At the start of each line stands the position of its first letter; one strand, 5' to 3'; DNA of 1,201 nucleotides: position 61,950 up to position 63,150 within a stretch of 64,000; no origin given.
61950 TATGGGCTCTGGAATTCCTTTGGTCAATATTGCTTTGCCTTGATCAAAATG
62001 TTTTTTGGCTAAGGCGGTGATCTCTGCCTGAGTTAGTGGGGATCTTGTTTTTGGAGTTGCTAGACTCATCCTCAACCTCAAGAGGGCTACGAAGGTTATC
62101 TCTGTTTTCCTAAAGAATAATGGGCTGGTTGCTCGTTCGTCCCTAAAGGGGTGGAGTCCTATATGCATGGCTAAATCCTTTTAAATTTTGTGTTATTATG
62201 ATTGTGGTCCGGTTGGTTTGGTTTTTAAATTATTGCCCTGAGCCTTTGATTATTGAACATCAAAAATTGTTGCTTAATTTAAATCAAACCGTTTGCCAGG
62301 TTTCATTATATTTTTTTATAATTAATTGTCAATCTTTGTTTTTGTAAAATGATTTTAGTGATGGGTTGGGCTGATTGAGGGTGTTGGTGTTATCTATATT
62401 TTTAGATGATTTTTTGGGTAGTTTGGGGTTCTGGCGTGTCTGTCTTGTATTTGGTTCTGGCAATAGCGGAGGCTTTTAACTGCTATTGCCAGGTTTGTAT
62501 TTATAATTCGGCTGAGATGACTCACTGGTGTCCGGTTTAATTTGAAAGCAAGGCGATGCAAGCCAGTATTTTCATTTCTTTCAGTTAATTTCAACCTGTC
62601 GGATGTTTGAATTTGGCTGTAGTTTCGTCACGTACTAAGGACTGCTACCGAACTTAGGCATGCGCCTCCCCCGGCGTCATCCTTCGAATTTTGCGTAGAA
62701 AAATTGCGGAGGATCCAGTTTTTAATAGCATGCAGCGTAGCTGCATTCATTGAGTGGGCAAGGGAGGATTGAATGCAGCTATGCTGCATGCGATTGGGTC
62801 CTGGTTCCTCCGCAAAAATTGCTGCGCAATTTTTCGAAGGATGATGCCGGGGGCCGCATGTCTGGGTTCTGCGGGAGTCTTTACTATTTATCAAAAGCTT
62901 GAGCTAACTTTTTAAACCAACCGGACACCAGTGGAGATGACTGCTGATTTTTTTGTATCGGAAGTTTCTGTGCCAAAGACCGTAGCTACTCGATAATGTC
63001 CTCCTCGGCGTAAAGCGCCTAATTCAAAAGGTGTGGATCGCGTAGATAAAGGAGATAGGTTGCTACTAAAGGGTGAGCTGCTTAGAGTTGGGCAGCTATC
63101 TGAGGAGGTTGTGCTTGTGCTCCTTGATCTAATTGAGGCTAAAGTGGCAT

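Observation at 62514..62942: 411-bp non-autonomous transposon with perfect 15-bp TIRs and a 9-bp target duplication, inserted four codons before a gene's stop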

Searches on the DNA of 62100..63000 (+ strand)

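Call 67: search_dna_similar(query=window:62523-62642:+, collection=plasmids, mode=distant, max_evalue=10, max_rows=20)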
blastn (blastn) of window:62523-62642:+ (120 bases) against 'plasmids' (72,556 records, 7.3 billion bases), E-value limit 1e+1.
Records with a match: 1; places in all: 1; records where one place covers at least 80% of the query: 0.
Best place of each record, by identity: 90-95% 1.
By first word of the organism name: Bacillus 1.
By predicted mobility (MOB-suite, as given by PLSDB): non-mobilizable 1.
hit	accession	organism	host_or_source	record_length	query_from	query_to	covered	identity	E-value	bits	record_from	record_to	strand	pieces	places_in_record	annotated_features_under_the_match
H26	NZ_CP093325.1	Bacillus sp. N5-665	whole organism,peat soil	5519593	47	74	23%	92.9%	1e+0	39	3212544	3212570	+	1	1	none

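Call 70: search_rna_families(source=window, start=62100, end=63000, threshold=evalue, max_evalue=1)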
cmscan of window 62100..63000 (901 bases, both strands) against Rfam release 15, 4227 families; matches with E-value up to 1: 5.
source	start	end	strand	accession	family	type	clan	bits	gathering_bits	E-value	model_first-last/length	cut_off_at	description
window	62729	62790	+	RF03335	MIR2950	Gene; miRNA;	-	27.5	76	0.0021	1-108/108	no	MIR2950 microRNA precursor family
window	62722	62799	+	RF00779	MIR474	Gene; miRNA;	-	22.1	48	0.097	1-107/107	no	MIR474 microRNA precursor family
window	62727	62789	-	RF04091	mir-72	Gene; miRNA;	CL00133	20.1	60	0.11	11-62/70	no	mir-72 microRNA precursor family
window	62731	62788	+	RF02266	XIST_intron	Gene; lncRNA;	-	19.9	70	0.99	1-68/68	no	XIST 3' intron conserved motif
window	62727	62792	+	RF03689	mir-5892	Gene; miRNA;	-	19.5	82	0.64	1-90/90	no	mir-5892 microRNA precursor family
